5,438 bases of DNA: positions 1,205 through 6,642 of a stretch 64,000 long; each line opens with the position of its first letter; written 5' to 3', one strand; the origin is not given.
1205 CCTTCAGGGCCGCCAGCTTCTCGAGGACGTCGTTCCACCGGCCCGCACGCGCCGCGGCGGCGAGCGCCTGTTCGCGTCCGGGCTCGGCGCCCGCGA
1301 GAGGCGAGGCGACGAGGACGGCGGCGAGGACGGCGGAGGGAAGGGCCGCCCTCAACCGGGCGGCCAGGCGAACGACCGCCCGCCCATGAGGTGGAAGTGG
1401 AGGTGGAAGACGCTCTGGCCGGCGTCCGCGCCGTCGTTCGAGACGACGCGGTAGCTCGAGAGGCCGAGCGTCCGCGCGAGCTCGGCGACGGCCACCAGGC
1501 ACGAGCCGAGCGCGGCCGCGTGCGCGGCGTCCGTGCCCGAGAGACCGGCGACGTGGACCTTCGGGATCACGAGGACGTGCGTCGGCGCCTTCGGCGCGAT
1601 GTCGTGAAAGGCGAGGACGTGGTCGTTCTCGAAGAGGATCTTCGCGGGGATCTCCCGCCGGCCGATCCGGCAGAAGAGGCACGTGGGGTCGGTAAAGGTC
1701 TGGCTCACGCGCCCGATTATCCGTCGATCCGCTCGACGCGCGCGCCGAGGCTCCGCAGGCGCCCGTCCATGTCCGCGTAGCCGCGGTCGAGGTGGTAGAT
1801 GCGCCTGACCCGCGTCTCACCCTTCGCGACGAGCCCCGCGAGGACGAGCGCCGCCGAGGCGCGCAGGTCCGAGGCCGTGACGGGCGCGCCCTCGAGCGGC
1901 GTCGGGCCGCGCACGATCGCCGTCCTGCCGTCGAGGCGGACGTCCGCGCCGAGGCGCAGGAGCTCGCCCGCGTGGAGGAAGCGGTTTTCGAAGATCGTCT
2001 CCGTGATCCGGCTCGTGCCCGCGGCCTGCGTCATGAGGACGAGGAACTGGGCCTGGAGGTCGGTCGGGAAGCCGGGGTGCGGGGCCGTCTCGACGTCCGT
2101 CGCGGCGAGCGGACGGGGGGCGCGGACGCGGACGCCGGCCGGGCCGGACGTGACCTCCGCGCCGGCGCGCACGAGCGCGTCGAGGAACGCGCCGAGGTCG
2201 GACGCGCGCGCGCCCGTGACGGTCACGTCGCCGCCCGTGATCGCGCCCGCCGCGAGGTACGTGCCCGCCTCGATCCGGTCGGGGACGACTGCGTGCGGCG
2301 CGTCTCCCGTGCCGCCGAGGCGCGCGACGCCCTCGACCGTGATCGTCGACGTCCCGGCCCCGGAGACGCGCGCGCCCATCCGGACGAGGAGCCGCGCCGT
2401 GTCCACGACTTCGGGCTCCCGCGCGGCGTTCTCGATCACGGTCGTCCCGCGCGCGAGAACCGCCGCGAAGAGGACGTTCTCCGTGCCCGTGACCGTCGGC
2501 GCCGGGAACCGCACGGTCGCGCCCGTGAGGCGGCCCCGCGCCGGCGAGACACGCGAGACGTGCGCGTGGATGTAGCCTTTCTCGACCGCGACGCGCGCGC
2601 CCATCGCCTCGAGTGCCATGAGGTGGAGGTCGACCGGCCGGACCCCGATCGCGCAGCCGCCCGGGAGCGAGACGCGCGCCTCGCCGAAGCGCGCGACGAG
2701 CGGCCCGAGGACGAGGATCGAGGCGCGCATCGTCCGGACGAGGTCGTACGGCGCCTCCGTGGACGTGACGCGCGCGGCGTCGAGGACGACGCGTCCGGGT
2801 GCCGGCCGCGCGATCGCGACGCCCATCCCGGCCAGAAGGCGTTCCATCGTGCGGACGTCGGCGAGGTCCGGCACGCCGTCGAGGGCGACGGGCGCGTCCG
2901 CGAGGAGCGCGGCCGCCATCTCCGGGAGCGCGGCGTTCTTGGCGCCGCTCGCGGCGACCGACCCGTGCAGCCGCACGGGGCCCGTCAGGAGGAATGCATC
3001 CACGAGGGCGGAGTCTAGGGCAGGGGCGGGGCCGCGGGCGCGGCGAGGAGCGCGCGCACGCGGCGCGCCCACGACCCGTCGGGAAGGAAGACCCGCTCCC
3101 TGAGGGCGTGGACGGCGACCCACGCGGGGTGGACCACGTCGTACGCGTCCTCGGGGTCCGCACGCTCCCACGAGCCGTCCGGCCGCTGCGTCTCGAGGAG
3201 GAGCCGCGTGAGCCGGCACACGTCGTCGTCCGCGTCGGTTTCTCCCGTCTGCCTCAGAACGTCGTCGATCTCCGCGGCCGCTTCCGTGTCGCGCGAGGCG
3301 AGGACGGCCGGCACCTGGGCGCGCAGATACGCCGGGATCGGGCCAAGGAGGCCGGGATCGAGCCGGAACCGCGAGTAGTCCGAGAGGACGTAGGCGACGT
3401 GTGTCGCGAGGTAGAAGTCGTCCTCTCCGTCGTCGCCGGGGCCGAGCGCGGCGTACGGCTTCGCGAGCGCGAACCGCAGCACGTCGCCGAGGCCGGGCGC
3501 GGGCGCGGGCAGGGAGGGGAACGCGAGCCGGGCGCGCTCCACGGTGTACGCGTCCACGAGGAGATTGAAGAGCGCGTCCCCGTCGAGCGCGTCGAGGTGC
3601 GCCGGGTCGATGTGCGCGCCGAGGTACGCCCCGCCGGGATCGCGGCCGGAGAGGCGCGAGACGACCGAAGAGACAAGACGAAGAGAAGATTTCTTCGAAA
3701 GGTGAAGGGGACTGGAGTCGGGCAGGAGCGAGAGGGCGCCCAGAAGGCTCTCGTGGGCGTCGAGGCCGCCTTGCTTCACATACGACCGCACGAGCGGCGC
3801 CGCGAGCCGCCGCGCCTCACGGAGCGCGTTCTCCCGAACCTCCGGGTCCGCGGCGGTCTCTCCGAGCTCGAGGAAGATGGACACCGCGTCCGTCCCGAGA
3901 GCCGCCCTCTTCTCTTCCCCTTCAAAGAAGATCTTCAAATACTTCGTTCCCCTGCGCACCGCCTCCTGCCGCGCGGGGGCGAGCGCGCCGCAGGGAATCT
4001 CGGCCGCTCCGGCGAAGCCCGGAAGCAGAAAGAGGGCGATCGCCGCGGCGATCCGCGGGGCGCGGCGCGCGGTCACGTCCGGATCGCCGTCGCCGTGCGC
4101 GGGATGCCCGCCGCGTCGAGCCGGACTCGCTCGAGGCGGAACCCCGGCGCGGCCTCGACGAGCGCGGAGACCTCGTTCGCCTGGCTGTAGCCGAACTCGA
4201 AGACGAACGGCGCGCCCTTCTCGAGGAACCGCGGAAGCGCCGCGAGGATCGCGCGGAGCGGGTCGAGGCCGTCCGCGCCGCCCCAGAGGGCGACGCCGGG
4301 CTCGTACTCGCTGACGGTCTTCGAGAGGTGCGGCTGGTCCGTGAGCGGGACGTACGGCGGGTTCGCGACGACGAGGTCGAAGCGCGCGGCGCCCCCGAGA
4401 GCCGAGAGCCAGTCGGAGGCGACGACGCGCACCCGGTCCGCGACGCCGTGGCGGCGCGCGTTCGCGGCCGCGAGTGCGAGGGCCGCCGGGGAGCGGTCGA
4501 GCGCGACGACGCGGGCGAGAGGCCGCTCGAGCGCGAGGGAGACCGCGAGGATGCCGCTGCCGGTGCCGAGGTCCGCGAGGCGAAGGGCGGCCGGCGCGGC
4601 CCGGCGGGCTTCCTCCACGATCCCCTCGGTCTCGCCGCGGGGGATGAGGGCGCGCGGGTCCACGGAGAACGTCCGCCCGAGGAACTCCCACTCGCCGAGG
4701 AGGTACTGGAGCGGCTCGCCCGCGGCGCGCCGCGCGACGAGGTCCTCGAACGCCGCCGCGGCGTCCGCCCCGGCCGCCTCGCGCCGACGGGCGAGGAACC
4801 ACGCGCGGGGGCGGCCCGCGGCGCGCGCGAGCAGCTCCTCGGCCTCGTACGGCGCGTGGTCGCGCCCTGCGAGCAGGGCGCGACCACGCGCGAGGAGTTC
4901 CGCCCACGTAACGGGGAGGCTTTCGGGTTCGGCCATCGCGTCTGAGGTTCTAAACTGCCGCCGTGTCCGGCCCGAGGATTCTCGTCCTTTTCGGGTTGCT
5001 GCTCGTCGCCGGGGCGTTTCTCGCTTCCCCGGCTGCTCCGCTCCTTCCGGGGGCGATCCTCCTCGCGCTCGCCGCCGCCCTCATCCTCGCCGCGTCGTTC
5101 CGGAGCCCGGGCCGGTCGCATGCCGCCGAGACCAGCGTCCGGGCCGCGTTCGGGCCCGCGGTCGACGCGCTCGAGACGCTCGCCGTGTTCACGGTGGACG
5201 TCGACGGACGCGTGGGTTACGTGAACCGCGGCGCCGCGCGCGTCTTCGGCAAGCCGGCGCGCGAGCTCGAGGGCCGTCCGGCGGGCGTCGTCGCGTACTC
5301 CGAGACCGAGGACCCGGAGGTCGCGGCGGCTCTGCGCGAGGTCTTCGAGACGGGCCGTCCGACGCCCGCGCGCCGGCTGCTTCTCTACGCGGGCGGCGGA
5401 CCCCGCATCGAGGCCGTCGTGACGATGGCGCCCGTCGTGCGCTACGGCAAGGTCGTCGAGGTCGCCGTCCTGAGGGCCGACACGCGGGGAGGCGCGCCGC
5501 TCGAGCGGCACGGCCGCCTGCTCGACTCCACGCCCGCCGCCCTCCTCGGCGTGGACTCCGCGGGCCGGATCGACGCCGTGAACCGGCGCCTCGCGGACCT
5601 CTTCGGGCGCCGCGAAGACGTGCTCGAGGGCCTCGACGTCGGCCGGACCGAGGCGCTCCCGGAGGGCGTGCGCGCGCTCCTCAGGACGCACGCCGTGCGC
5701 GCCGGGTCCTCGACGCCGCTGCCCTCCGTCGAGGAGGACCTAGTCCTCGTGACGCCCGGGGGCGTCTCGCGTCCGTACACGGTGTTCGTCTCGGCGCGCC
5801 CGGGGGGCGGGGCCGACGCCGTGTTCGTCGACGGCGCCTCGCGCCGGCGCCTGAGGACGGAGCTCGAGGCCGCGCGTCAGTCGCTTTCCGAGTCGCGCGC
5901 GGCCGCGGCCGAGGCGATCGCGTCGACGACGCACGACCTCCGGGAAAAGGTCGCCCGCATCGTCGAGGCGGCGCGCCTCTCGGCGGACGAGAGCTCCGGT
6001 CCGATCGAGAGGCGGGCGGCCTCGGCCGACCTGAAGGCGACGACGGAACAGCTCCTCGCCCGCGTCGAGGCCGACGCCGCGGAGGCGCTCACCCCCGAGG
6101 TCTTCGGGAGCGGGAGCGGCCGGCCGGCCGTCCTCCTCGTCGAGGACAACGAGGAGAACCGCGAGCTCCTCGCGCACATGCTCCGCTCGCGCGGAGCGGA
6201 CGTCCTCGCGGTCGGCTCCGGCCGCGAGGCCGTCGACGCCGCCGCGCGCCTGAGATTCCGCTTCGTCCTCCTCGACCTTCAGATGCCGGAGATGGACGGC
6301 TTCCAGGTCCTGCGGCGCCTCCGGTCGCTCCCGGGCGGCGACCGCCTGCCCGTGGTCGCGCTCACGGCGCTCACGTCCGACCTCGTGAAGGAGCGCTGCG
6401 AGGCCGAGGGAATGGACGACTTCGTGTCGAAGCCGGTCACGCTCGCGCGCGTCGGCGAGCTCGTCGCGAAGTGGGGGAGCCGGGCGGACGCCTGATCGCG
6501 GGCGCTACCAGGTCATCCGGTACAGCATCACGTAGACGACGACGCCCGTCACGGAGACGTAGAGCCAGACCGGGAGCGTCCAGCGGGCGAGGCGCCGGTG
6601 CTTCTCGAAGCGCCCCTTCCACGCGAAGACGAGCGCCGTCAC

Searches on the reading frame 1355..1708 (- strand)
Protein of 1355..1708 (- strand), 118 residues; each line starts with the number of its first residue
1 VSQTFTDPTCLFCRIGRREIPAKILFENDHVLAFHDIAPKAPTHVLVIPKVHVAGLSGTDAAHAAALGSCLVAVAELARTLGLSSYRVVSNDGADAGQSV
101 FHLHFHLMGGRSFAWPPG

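Call 66: search_protein_families(library=pfam, proteins=[window:1355-1708:-], max_evalue=0.0001)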
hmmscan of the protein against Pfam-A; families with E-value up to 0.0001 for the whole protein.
window:1355-1708:- (118 aa): 2 families
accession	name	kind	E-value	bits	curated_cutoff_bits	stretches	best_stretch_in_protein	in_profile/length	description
PF01230.28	HIT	-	1.4e-27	96.6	21.5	1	17-112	1-97/98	HIT domain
PF11969.13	DcpS_C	-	3e-19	70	24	1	10-109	2-101/114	Scavenger mRNA decapping enzyme C-term binding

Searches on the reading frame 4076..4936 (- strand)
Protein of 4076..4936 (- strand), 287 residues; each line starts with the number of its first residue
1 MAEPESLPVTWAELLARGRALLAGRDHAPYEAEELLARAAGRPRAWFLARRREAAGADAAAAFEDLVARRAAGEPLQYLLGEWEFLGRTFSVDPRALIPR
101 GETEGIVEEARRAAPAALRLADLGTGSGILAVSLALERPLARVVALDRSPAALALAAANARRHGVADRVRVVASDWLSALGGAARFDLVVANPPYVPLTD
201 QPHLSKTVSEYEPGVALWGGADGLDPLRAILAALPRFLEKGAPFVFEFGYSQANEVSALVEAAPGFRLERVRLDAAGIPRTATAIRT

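Call 66: search_protein_families(library=pfam, proteins=[window:4076-4936:-], max_evalue=0.0001)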
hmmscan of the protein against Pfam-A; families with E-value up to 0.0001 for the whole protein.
window:4076-4936:- (287 aa): 9 families
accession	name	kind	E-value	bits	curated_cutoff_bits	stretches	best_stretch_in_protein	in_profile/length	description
PF17827.6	PrmC_N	-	1.3e-15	58.1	23.4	1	13-81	1-71/71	PrmC N-terminal domain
PF05175.20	MTS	-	3.8e-14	53.1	23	1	119-196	34-109/170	Methyltransferase small domain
PF13847.12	Methyltransf_31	-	4.4e-11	43.1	27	1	118-195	5-84/145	Methyltransferase domain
PF13649.12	Methyltransf_25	-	7.3e-10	39.9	27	1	122-208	3-86/97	Methyltransferase domain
PF06325.19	PrmA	-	4.7e-09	36.6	22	1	119-192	164-233/296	Ribosomal protein L11 methyltransferase (PrmA)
PF08242.18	Methyltransf_12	-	8.2e-07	30.1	30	1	122-192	2-72/98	Methyltransferase domain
PF08241.18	Methyltransf_11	-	3.9e-06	27.9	21.2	1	122-192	2-67/95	Methyltransferase domain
PF09445.16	Methyltransf_15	-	1.1e-05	25.5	22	1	122-194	6-80/165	RNA cap guanine-N2 methyltransferase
PF12847.13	Methyltransf_18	-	2.8e-05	24.6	27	1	115-189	13-86/151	Methyltransferase domain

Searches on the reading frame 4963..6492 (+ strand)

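Call 66: search_protein_families(library=pfam, proteins=[window:4963-6492:+], max_evalue=0.0001)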
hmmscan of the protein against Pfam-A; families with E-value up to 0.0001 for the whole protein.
window:4963-6492:+ (510 aa): 6 families
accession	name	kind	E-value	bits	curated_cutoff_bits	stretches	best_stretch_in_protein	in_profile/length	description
PF00072.30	Response_reg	-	3.5e-23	82.3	30.2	1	390-497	1-106/111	Response regulator receiver domain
PF08448.16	PAS_4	-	8.7e-15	55.3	23.1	2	74-169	7-100/110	PAS fold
PF13426.13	PAS_9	-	4.1e-13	49.9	27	1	74-163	3-89/103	PAS domain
PF00989.32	PAS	-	6.4e-11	42.7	22.6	1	74-165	13-103/113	PAS fold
PF13188.13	PAS_8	-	4.5e-07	30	21.8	0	182-225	2-48/65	PAS domain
PF24820.1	Diguanyl_cycl_sensor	-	1.3e-05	25.5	28.1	0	74-105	8-39/109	Diguanylate cyclase-like sensor domain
